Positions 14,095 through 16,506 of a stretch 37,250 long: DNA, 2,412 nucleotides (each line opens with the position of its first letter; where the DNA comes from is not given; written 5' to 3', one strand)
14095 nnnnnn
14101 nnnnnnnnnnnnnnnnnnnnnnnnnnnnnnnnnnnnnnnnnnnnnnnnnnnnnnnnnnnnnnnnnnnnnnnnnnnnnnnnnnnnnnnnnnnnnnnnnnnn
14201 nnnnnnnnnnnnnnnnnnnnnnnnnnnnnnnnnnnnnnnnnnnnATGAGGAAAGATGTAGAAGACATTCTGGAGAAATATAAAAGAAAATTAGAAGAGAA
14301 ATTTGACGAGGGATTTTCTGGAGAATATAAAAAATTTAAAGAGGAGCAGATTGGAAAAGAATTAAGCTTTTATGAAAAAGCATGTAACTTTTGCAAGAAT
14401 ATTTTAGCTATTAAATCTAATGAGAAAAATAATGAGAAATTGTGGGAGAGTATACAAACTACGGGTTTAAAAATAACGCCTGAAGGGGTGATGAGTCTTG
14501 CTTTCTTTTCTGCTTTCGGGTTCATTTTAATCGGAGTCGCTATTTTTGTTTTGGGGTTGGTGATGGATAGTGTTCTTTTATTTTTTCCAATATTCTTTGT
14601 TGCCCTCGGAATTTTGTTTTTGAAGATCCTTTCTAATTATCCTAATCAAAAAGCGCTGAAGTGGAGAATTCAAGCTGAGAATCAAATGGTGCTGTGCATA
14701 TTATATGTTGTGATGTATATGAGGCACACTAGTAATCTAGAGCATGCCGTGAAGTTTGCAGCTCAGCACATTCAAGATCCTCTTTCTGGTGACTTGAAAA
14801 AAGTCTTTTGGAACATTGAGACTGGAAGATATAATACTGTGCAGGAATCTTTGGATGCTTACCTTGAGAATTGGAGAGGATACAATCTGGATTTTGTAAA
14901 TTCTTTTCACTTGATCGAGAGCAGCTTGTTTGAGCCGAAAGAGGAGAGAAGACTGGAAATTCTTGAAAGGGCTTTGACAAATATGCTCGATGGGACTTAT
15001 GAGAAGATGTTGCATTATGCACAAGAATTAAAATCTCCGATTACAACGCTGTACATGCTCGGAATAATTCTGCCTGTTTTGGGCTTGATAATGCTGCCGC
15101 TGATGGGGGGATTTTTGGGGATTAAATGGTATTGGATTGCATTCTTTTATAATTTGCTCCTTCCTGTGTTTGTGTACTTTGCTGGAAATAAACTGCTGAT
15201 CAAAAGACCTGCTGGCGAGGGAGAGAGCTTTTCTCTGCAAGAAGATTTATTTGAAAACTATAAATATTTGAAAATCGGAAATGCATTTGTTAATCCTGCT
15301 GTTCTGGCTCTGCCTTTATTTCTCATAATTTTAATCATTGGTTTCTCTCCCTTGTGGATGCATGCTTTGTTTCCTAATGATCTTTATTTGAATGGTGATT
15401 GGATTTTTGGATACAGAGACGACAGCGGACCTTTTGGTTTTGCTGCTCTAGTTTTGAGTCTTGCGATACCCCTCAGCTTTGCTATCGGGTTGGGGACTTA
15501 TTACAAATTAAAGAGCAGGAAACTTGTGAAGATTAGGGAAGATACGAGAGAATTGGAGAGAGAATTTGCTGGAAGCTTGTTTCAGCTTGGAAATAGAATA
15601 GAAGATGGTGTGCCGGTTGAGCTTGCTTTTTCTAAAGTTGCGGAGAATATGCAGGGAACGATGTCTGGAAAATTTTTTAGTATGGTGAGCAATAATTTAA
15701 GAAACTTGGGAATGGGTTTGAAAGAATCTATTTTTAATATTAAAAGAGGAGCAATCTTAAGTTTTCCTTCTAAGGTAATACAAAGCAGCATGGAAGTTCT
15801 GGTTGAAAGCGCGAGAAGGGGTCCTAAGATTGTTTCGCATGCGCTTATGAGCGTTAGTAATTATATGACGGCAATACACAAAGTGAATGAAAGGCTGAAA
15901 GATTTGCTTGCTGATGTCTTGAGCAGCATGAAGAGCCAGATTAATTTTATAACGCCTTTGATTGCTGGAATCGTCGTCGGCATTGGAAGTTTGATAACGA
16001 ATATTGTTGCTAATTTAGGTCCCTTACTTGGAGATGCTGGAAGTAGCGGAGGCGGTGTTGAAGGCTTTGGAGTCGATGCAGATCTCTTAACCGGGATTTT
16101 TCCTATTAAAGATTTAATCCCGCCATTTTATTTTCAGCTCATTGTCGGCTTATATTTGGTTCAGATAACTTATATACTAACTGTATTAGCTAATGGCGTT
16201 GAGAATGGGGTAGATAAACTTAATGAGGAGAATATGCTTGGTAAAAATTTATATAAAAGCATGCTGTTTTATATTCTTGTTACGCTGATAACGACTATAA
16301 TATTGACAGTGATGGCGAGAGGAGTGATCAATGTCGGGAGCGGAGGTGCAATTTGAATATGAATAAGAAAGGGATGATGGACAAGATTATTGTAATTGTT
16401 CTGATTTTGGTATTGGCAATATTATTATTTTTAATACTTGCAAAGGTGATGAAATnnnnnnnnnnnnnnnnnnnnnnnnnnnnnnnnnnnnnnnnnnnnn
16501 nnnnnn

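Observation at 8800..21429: Expanded type-IV-pilus-like locus with eight genes starting M-[ND]-[KN]-[KR]-G or a close variant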

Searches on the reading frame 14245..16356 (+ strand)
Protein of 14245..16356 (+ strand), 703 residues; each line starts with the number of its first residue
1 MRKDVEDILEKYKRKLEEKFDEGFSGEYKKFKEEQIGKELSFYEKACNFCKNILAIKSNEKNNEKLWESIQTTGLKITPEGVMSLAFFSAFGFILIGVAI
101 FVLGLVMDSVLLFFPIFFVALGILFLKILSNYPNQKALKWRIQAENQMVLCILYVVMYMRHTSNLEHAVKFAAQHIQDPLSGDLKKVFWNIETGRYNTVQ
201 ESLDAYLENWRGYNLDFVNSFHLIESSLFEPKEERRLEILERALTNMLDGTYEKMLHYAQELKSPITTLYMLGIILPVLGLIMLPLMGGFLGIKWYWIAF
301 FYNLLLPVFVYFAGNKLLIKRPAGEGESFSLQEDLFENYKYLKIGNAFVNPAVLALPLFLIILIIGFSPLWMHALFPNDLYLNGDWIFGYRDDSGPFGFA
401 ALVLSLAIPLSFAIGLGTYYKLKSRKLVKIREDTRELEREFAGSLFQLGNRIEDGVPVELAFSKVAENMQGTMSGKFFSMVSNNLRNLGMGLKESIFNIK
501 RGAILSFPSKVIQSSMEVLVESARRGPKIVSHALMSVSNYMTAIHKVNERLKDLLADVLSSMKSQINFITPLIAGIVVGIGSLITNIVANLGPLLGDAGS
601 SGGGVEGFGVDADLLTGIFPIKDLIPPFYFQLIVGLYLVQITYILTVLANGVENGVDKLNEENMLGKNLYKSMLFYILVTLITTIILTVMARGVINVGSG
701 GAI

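Call 4: search_protein_families(library=pfam, proteins=[window:14245-16356:+], max_evalue=0.01)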
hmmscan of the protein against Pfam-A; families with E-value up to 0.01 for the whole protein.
window:14245-16356:+ (703 aa): 0 families

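Call 6: search_protein_families(library=pfam, proteins=[window:14245-16356:+], max_evalue=10)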
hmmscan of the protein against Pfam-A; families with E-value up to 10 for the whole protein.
window:14245-16356:+ (703 aa): 7 families
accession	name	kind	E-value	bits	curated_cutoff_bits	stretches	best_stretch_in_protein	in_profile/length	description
PF20990.2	DUF2207_C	-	0.03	14.5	33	2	237-339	104-209/247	Predicted membrane protein (DUF2207) C-terminal domain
PF11239.13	DUF3040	-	0.032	14.9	24.7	1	232-289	6-62/84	Protein of unknown function (DUF3040)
PF03885.18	DUF327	-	0.085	13.3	25.8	1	510-570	70-130/143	Protein of unknown function (DUF327)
PF18566.7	Ldi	-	0.15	12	26.1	1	3-85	170-252/318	Linalool dehydratase/isomerase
PF03704.23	BTAD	-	0.23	12.2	22.1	1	192-262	18-88/146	Bacterial transcriptional activator domain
PF09769.14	ApoO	-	0.27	11.6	31.4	0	530-592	20-87/131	Apolipoprotein O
PF12420.13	DUF3671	-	8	6.3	34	1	18-126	94-202/223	Fam-L, Fam-M like protein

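Call 7: search_protein_families(library=ncbifam, proteins=[window:14245-16356:+], max_evalue=1)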
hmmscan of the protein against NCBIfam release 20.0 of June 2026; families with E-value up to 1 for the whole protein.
window:14245-16356:+ (703 aa): 3 families
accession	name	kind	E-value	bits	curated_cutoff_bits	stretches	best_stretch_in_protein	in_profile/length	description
NF001419.0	PRK00293.1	subfamily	0.0086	14.7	330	1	89-167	368-442/574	protein-disulfide reductase DsbD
NF058603.1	SCO2097_fam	equivalog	0.031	14.6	110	0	232-285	6-57/129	SCO2097 family morphological protein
NF052229.1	UgtL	equivalog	0.15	12.2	120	1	62-120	10-69/125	regulatory protein UgtL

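Call 13: find_homologous_proteins(query=window:14245-16356:+, max_evalue=0.001)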
Query window:14245-16356:+ (703 aa): 3597 proteins with E <= 0.001 among 8000 candidates; the best 120 are listed.
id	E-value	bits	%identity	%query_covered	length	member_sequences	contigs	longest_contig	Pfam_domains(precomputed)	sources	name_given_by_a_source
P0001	0.0e+0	1557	100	100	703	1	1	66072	-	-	-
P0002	0.0e+0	1346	84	100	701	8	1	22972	-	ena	-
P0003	0.0e+0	1343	84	100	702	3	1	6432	-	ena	-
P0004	0.0e+0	1331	85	100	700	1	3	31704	-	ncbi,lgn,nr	ncbi:hypothetical protein HYV89_03175 [Candidatus Woesearchaeota archaeon]|nr:hypothetical protein [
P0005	0.0e+0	1306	82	100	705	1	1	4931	-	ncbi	-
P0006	0.0e+0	1305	83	100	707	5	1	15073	-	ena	-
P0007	0.0e+0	1290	81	100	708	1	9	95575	-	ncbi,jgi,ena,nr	ncbi:hypothetical protein J4443_03525 [Candidatus Woesearchaeota archaeon]|nr:hypothetical protein [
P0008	0.0e+0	1289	80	100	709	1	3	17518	-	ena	-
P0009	0.0e+0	1286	79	98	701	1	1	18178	-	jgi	jgi:Flp pilus assembly protein TadB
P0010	0.0e+0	1282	80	100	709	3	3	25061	-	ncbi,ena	-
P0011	0.0e+0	1278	80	100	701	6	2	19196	-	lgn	-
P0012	0.0e+0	1207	74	100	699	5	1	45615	-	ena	-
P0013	0.0e+0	1199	83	90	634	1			-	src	-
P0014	0.0e+0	1186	73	100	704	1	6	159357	-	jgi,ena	-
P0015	0.0e+0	1167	72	100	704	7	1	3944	-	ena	-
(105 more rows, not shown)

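Call 15: search_solved_structures(query=A1, max_evalue=10, show_alignments=3)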
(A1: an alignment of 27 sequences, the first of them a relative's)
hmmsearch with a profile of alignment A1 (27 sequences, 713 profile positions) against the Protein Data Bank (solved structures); distinct sequences matched with E-value up to 10: 1.
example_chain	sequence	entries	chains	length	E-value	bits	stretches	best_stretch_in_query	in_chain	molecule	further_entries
7qep_C7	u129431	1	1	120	0.77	11.1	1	5-80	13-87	40S ribosomal protein S17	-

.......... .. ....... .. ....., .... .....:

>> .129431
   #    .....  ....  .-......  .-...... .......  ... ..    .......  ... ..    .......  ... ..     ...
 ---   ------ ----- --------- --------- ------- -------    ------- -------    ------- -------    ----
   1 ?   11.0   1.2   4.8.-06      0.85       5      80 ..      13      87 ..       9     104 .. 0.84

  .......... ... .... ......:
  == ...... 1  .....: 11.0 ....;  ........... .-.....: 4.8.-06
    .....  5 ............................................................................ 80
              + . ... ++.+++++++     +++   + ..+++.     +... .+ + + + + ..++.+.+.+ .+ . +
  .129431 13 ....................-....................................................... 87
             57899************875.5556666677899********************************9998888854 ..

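Call 22: find_related_loci(query=A1, collection=genome_contigs, flank=10000)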
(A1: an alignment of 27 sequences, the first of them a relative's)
Query A1 (703 aa) in genome_contigs; peptide patterns used: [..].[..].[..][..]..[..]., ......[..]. (x = any residue, [..] = any of these).
599 stretches matched a pattern (row limit reached: there are more); 595 encode a relative of the query (tblastn E <= 1e-3); the best 80 are kept; 80 distinct loci.
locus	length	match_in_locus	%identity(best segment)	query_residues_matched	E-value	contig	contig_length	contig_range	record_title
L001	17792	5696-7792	85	1-701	0e+0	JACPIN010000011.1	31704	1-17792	MAG: Candidatus Woesearchaeota archaeon isolate NC_groundwater_441_Ag_B-0.1um_35_15 GD18-4_B1_scaffold_948601, whole gen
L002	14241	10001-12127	80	1-703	0e+0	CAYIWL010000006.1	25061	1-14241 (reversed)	MAG TPA_asm: Candidatus Woesearchaeota archaeon isolate ERP119705_co6_841 genome assembly, contig: NODE_1949_length_2506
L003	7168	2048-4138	62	2-700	0e+0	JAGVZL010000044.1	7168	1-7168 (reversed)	Candidatus Woesearchaeota archaeon isolate RIFOXYB1_FULL_31_12 rifoxyb1_full_scaffold_4311, whole genome shotgun sequenc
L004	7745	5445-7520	56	2-700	0e+0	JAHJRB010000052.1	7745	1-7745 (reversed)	MAG: Nanoarchaeota archaeon isolate OS_PC_MetaG.mb.127 OS_PC_MetaG.mb.127_k141_176914, whole genome shotgun sequence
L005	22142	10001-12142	56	2-701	0e+0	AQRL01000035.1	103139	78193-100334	Nanoarchaeota archaeon SCGC AAA011-G17 A11G17DRAFT_contig_3_0.4_C, whole genome shotgun sequence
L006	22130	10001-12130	52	5-695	0e+0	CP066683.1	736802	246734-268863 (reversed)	MAG: Candidatus Woesearchaeota archaeon isolate NC_groundwater_85_Ag_S-0.1um_31_13 chromosome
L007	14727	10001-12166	49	3-701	0e+0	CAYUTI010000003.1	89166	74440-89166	MAG TPA_asm: Candidatus Woesearchaeota archaeon isolate SRP319275_co4_113 genome assembly, contig: NODE_122_length_89166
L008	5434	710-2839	50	6-702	0e+0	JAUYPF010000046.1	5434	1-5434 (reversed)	MAG: bacterium isolate C4_metabat.bin.111 C4_k141_684513, whole genome shotgun sequence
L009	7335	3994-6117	50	1-695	0e+0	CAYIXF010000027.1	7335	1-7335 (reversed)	MAG TPA_asm: Candidatus Woesearchaeota archaeon isolate ERP119705_co6_1028 genome assembly, contig: NODE_15444_length_73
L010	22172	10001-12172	49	3-695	0e+0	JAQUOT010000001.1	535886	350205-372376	MAG: Candidatus Nanoarchaeia archaeon isolate STD1_207 NODE_19_length_535886_cov_13.181462_Sandtown_D1, whole genome sho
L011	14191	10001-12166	52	1-694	0e+0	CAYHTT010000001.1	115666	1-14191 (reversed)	MAG TPA_asm: Candidatus Woesearchaeota archaeon isolate ERP119705_co17_619 genome assembly, contig: NODE_84_length_11566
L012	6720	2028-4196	50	1-695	0e+0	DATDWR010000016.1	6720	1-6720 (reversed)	MAG TPA_asm: Candidatus Nanoarchaeia archaeon isolate SMAG_U8117 k141_1767172, whole genome shotgun sequence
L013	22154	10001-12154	50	1-696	0e+0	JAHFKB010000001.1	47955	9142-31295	MAG: archaeon isolate nzgw40 NODE_815_length_47956_cov_5.145542, whole genome shotgun sequence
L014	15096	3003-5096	51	4-701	0e+0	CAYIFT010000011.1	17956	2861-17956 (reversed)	MAG TPA_asm: Candidatus Woesearchaeota archaeon isolate ERP119705_co1_821 genome assembly, contig: NODE_3541_length_1795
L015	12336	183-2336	49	2-696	0e+0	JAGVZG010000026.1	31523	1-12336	Candidatus Woesearchaeota archaeon isolate RIFCSPHIGHO2_02_FULL_30_43 rifcsphigho2_02_scaffold_1819, whole genome shotgu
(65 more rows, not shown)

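Call 31: predict_structure(alignment_id=A1)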
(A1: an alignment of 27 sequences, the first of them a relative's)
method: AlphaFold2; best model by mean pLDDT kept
length: 703 residues; sequences in the alignment: 27
mean_pLDDT: 78.6   pTM: 0.75
mean pLDDT of the five models: 78.6, 76.2, 74.4, 74.4, 72.3
residues with pLDDT >= 90: 32; 70-90: 551; 50-70: 88; < 50: 32
segments of 3 or more residues with pLDDT < 50: 19-27, 598-612, 698-703
pLDDT, mean of each block of 10 residues (from residue 1): 73 61 47 54 83 80 81 78 87 88 82 83 86 82 82 85 81 80 82 80 86 86 88 86 89 85 85 79 68 77 86 81 58 60 69 83 86 77 70 72 87 87 82 84 86 84 87 88 86 83 81 82 80 84 82 84 89 88 77 54 33 53 77 90 89 78 87 91 83 57 29
secondary structure, 60 per line:
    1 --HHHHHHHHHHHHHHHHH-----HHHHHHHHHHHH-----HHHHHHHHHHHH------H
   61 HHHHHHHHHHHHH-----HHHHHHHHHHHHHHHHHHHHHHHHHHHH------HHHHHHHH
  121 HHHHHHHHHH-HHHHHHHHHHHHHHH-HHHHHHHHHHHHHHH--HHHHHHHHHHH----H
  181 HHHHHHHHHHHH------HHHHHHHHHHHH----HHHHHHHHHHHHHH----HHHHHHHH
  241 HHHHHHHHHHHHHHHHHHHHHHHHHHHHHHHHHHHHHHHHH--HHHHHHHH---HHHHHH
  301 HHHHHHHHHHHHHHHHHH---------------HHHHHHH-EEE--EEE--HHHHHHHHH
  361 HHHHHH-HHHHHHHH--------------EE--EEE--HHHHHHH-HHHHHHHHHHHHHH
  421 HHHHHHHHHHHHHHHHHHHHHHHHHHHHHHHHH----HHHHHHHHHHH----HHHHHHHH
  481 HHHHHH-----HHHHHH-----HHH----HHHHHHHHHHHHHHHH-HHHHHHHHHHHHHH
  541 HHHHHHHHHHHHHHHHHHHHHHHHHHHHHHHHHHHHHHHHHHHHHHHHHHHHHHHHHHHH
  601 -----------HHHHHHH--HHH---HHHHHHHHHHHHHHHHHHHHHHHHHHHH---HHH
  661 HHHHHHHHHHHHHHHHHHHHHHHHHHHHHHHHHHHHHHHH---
elements in order (helices of 4 or more, strands of 3 or more residues): H3-19 H25-36 H42-53 H60-73 H79-106 H113-130 H132-146 H148-162 H165-175 H180-192 H199-210 H215-228 H233-281 H284-291 H295-318 H334-340 E342-344 E347-349 H352-366 H368-375 E394-396 H399-405 H407-453 H458-468 H473-486 H492-497 H510-525 H527-600 H612-618 H627-654 H658-700

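Call 35: fold_search(model_id=the predicted structure, library=pdb)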
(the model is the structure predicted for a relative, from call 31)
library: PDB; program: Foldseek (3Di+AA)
matches with E <= 10: 219; with E <= 0.001: 0
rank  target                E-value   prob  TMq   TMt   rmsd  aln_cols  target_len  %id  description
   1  3jc8_Ca               2.4e-01  0.82  0.16  0.28  15.2       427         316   13  Architectural model of the type IVa pilus machine in a piliated state (released 2016-03-16)
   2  7a0y_B                6.4e-01  0.13  0.11  0.17  27.1       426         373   13  Structure of dimeric sodium proton antiporter NhaA K300R variant, at pH 8.2, crystallized with chimeric Fab antibodies (released 2022-02-23)
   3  8y4w_A                6.9e-01  0.07  0.10  0.11  31.1       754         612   12  Sialic acid bound form of Tripartite ATP-independent Periplasmic (TRAP) transporter from Fusobacterium nucleatum. (released 2024-12-11)
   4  10le_A                8.4e-01  0.07  0.07  0.11  34.3       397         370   13  X-ray structure of the Bacteroides fragilis Nramp/MntH divalent transition metal transporter WT in an inward-open, man (released 2026-03-04)
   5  5lzr_A                9.0e-01  0.06  0.11  0.11  32.5       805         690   11  Crystal structure of Thermotoga maritima sodium pumping membrane integral pyrophosphatase in complex with tungstate an (released 2016-12-14)
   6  8odt_A                1.2e+00  0.11  0.09  0.18  30.3       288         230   16  Structure of TolQR complex from E.coli (released 2023-11-01)
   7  8zxk_B                1.3e+00  0.06  0.11  0.13  30.7       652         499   12  Cryo-EM structure of trimethylamine transporter TmaT binding with TMA (released 2024-11-06)
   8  4uvm                  1.3e+00  0.06  0.10  0.12  28.0       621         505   11  In meso crystal structure of the POT family transporter PepTSo (released 2015-02-04)
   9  8pnl_A                1.3e+00  0.05  0.09  0.11  25.7       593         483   12  Outward-open conformation of a Major Facilitator Superfamily (MFS) transporter MHAS2168, a homologue of Rv1410 from M. (released 2023-10-18)
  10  7qe5_A                1.3e+00  0.04  0.09  0.10  32.1       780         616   11  Structure of the membrane domains of the sialic acid TRAP transporter HiSiaQM from Haemophilus influenzae (released 2022-07-27)
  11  7nmq                  1.5e+00  0.08  0.11  0.18  29.5       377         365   11  Bacillus cereus HblL1 toxin component (released 2021-04-07)
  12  9a3b_MODEL_1_A        1.6e+00  0.06  0.08  0.10  25.2       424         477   11  Model of E. coli PtsG by in-cell photo-crosslinking MS and deep learning (released 2023-02-24)
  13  7p5j_A                1.7e+00  0.04  0.07  0.10  39.1       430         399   13  Cryo-EM structure of human TTYH1 in GDN (released 2021-08-11)
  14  8wdf                  1.9e+00  0.08  0.07  0.16  28.0       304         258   11  Chemoreceptor PilJ from Pseudomonas aeruginosa PA14 (released 2024-07-24)
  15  8f7n                  1.9e+00  0.13  0.14  0.23  32.1       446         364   11  Crystal structure of chemoreceptor McpZ ligand sensing domain (released 2023-07-05)
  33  5nbg_B                2.9e+00  0.98  0.14  0.76   2.9       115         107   16  Structure of the cytoplasmic domain I of OutF in the D. dadantii type II secretion system (released 2018-03-21)
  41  5nbg_A                3.2e+00  0.97  0.14  0.75   2.9       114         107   17  Structure of the cytoplasmic domain I of OutF in the D. dadantii type II secretion system (released 2018-03-21)
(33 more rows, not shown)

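Call 53: search_protein_families(library=pfam, alignment_id=A1, max_evalue=10)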
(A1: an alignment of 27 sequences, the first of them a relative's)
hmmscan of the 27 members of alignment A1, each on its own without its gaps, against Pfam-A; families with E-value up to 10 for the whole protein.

A. member 1, P0001 (703 aa): 7 families
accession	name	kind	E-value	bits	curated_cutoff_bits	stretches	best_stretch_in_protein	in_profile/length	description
PF20990.2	DUF2207_C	-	0.03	14.5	33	2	237-339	104-209/247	Predicted membrane protein (DUF2207) C-terminal domain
PF11239.13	DUF3040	-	0.032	14.9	24.7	1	232-289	6-62/84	Protein of unknown function (DUF3040)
PF03885.18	DUF327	-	0.085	13.3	25.8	1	510-570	70-130/143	Protein of unknown function (DUF327)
PF18566.7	Ldi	-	0.15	12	26.1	1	3-85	170-252/318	Linalool dehydratase/isomerase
PF03704.23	BTAD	-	0.23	12.2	22.1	1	192-262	18-88/146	Bacterial transcriptional activator domain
PF09769.14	ApoO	-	0.27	11.6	31.4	0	530-592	20-87/131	Apolipoprotein O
PF12420.13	DUF3671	-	8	6.3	34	1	18-126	94-202/223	Fam-L, Fam-M like protein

B. families by the number of members that match (of 27 scanned): 33 families (the first 25 are shown)
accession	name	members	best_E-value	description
PF20990.2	DUF2207_C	16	1.6e-06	Predicted membrane protein (DUF2207) C-terminal domain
PF19117.5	Mim2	11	0.17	Mitochondrial import 2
PF12420.13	DUF3671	5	0.0038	Fam-L, Fam-M like protein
PF03885.18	DUF327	4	0.048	Protein of unknown function (DUF327)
PF00482.28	T2SSF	3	0.0015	Type II secretion system (T2SS), protein F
PF09769.14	ApoO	3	0.14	Apolipoprotein O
PF12351.13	Fig1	2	0.021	Ca2+ regulator and membrane fusion protein Fig1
PF17195.9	DUF5132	2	0.021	Protein of unknown function (DUF5132)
PF24853.1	DUF7727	2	0.077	Domain of unknown function (DUF7727)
PF13903.11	Claudin_2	1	0.0074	PMP-22/EMP/MP20/Claudin tight junction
PF11239.13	DUF3040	1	0.032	Protein of unknown function (DUF3040)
PF06610.18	AlaE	1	0.039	L-alanine exporter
PF08038.17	Tom7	1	0.074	TOM7 family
PF11026.13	DUF2721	1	0.083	Protein of unknown function (DUF2721)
PF07426.16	Dynactin_p22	1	0.11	Dynactin subunit p22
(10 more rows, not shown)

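Call 85: find_encoding_contigs(protein=P0001, flank=10000, max_places=3)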
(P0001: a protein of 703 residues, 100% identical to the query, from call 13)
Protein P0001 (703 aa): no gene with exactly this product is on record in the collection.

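Call 100: search_protein_representatives(alignment_id=A1)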
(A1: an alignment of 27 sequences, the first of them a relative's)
Query: 27 sequences, 713 profile positions. Proteins with E-value up to 0.001 (for the whole library): 1334; up to 1e-10: 1026; up to 1e-30: 528. The best 150 are listed.
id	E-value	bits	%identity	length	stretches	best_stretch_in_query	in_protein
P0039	0.0e+00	1110.3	-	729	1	2-711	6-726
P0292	0.0e+00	1030.9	-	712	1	2-709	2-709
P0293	5.8e-293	990.0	-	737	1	2-707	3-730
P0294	4.0e-263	891.4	-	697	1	22-708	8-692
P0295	4.4e-251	851.6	-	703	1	30-708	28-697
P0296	1.3e-249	846.7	-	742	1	5-709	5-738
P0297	5.4e-249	844.7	-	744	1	5-708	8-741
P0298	8.4e-244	827.5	-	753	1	4-708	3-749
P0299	4.8e-240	815.1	-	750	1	3-708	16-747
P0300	5.7e-229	778.5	-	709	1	6-707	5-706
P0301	1.1e-228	777.5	-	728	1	3-707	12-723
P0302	9.4e-224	761.2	-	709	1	6-710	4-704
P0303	2.7e-220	749.8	-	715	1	4-708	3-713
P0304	3.7e-217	739.4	-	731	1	10-708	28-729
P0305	4.3e-213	726.0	-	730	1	5-706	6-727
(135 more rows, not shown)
